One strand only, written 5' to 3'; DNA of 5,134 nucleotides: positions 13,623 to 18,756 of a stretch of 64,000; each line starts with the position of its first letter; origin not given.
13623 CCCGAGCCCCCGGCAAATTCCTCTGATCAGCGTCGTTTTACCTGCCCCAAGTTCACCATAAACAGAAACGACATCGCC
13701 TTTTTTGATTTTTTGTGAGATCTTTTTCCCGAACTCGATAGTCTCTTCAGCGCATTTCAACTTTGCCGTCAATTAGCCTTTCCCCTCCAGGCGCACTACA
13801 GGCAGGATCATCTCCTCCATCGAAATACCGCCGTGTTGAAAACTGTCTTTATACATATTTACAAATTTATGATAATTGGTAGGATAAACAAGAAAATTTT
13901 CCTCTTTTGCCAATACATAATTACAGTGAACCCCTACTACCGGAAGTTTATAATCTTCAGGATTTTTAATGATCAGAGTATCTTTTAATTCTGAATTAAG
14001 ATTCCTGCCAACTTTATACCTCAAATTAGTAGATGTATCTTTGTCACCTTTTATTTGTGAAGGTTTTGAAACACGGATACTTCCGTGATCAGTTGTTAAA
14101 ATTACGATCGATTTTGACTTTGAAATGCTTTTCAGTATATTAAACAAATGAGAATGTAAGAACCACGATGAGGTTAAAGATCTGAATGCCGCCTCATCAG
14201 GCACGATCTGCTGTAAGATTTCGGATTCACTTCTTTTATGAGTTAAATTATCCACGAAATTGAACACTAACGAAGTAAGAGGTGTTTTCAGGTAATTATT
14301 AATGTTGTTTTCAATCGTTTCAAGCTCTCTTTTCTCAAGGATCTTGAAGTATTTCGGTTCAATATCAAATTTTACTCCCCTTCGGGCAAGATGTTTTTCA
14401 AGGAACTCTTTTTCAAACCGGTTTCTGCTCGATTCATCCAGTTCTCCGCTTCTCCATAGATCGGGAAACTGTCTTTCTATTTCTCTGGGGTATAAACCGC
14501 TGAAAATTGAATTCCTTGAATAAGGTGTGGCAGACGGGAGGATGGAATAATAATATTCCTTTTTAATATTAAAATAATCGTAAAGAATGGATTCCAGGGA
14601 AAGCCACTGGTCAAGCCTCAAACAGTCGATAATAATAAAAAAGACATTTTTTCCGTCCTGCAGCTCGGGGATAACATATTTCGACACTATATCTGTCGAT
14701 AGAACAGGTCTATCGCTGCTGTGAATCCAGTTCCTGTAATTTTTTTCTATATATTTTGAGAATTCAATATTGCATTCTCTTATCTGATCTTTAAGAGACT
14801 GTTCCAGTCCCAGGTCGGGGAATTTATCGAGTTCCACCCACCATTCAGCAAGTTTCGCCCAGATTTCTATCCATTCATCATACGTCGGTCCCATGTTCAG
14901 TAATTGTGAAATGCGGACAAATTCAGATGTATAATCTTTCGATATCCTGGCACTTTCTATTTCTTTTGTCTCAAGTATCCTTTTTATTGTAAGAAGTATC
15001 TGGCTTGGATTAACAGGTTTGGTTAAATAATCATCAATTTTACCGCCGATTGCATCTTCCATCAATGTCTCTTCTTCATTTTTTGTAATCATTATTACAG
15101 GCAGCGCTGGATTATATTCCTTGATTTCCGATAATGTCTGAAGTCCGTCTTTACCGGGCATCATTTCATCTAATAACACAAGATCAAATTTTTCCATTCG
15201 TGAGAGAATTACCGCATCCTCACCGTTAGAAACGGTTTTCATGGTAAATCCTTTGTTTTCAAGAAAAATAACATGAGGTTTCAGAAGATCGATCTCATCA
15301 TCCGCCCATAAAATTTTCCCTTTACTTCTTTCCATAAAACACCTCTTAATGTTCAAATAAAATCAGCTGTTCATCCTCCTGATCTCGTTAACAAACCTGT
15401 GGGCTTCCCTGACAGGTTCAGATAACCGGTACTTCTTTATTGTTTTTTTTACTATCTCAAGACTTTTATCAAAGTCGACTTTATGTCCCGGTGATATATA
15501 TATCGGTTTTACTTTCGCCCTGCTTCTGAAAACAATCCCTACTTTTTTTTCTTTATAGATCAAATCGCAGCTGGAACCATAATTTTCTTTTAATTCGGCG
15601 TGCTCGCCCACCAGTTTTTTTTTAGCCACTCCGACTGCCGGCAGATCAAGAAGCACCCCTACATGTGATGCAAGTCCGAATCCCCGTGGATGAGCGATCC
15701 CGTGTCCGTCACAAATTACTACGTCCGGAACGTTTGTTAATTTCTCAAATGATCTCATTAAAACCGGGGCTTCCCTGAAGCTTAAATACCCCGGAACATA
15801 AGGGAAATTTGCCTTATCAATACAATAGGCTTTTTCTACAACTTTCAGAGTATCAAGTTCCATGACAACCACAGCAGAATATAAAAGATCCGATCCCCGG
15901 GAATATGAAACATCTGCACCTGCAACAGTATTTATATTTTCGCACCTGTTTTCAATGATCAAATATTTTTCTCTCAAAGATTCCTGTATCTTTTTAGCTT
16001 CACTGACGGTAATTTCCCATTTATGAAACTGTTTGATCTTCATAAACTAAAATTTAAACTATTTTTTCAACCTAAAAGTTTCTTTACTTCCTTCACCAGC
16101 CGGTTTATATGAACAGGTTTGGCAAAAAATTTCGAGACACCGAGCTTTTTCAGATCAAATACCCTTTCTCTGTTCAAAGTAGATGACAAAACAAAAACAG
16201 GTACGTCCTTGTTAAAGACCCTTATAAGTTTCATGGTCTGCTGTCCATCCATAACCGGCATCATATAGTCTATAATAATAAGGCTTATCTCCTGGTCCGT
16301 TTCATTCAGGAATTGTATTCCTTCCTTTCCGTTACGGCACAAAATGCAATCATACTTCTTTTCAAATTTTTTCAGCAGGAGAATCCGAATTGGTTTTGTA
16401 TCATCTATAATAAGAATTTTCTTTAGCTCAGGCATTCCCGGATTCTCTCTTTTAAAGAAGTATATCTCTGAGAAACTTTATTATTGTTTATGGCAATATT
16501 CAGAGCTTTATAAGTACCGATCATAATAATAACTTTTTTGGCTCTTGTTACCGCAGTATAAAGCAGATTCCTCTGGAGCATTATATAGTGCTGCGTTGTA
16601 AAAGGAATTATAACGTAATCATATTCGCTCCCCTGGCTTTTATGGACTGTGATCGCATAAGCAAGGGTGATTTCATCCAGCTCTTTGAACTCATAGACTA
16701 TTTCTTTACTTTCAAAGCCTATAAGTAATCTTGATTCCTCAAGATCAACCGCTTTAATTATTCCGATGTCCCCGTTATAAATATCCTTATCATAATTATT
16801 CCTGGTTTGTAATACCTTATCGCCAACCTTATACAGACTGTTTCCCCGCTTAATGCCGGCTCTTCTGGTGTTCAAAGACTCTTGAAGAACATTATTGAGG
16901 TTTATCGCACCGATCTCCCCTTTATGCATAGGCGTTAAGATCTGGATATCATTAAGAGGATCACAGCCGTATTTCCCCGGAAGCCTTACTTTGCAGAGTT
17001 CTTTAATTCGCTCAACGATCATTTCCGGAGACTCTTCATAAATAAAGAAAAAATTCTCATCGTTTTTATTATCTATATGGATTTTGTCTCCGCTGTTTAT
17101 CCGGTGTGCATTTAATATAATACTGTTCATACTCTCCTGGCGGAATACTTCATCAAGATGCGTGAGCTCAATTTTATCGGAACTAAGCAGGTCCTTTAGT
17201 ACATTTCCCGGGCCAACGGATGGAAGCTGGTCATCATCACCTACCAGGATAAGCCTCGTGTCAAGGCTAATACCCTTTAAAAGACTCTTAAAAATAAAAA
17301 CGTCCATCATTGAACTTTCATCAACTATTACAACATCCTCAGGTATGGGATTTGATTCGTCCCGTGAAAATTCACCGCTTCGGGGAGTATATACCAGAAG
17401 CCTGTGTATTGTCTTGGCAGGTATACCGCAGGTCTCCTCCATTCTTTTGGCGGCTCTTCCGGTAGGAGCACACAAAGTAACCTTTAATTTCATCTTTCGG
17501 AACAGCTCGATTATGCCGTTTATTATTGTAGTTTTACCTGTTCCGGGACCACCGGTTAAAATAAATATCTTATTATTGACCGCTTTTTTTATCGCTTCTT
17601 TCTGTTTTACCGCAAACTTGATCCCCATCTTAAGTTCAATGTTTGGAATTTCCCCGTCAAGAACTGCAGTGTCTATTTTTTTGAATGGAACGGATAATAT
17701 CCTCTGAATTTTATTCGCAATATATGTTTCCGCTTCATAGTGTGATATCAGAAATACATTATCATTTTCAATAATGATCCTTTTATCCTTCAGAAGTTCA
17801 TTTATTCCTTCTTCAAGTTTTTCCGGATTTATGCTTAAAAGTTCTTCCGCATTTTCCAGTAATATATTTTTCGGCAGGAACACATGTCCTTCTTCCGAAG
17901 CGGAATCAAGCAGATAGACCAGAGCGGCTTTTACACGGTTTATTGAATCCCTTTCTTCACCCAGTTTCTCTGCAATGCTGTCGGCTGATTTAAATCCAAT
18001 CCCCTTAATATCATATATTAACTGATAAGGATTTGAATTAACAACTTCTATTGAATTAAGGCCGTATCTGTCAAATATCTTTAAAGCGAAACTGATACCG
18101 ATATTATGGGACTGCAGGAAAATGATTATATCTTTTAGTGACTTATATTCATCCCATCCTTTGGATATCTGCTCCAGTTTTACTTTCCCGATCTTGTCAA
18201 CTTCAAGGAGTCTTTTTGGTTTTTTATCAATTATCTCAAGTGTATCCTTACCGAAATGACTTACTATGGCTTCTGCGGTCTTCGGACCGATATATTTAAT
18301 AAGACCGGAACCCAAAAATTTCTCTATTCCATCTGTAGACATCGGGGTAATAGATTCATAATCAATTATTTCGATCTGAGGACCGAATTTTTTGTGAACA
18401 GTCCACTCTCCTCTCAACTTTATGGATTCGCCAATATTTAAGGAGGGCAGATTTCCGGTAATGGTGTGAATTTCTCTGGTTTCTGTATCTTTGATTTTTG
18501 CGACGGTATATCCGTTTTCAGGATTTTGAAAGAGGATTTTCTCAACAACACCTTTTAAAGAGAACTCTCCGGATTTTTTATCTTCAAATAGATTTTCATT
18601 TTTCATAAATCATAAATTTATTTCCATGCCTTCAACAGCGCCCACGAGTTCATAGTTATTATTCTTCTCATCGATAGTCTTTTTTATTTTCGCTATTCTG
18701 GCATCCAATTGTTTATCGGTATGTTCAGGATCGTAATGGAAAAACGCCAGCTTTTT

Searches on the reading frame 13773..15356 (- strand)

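Call 60: search_protein_families(library=pfam, proteins=[window:13773-15356:-], max_evalue=0.00001)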
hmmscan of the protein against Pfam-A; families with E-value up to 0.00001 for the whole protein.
window:13773-15356:- (527 aa): 2 families
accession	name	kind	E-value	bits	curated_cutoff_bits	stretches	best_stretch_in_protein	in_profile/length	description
PF00072.30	Response_reg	-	1.5e-23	83.5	30.2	1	15-124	1-110/111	Response regulator receiver domain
PF08665.17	PglZ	-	1.5e-19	71.1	25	1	237-430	2-176/179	PglZ domain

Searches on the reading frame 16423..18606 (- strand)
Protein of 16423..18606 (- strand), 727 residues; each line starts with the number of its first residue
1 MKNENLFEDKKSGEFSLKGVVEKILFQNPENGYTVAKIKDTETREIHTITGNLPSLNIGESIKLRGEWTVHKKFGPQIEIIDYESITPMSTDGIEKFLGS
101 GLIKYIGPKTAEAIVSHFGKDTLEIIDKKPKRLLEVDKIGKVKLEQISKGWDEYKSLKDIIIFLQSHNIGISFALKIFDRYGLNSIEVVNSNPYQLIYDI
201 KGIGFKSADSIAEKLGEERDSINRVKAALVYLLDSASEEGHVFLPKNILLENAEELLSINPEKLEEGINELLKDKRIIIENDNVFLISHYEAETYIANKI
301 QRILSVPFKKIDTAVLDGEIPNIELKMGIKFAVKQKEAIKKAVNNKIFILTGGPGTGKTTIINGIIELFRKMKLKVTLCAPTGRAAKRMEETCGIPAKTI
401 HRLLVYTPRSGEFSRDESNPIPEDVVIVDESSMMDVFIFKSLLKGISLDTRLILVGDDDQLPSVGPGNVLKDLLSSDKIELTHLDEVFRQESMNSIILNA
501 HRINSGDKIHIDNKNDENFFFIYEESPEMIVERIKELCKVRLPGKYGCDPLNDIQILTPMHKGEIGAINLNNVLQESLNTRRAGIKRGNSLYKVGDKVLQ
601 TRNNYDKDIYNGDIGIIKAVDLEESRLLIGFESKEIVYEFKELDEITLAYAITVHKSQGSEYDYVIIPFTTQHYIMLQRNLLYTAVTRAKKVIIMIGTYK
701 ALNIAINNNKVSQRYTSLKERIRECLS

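Call 43: search_protein_families(library=pfam, proteins=[window:16423-18606:-], max_evalue=0.001)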
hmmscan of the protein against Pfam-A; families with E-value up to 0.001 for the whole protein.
window:16423-18606:- (727 aa): 14 families
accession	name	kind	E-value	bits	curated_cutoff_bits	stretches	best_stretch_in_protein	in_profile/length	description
PF13245.12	AAA_19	-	3.2e-46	157.3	25.1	1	335-466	1-134/134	AAA domain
PF13604.12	AAA_30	-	1.7e-41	142.5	27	1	332-517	3-183/191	AAA domain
PF14490.11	HHH_RecD2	-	1.3e-34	118.4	27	1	154-243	2-92/92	ATP-dependent RecD2 DNA helicase HHH domain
PF23139.1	OB_YrrC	-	2.4e-23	82.3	27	1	16-88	3-76/76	ATP-dependent DNA helicase YrrC, OB-fold domain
PF13538.12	UvrD_C_2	-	3.2e-20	72.2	27.4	1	648-693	1-49/52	UvrD-like helicase C-terminal domain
PF18335.7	SH3_13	-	1e-19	70.5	41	1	570-631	1-65/65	ATP-dependent RecD-like DNA helicase SH3 domain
PF13086.12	AAA_11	-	3.2e-11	43.9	27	1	334-385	5-64/257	AAA domain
PF01443.25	Viral_helicase1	-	3.1e-10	40.7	21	1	647-695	178-226/228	Viral superfamily 1 RNA helicase core domain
PF14520.12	HHH_5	-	6.8e-09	36.5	27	1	103-149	7-53/57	Helix-hairpin-helix domain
PF09848.15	SLFN-g3_helicase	-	9.3e-06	25.6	24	1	346-536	2-208/354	Schlafen group 3, DNA/RNA helicase domain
PF05970.20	PIF1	-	0.00048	20.2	25.9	0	337-442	8-122/223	PIF1-like helicase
PF12826.13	HHH_2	-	0.00061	20.3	27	0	103-142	8-46/64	Helix-hairpin-helix motif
PF20720.3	nSTAND3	-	0.00068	19.8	27.2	0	336-371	8-43/155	Novel STAND NTPase 3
PF13361.12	UvrD_C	-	0.0007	19.6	25.6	1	652-696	290-346/350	UvrD-like helicase C-terminal domain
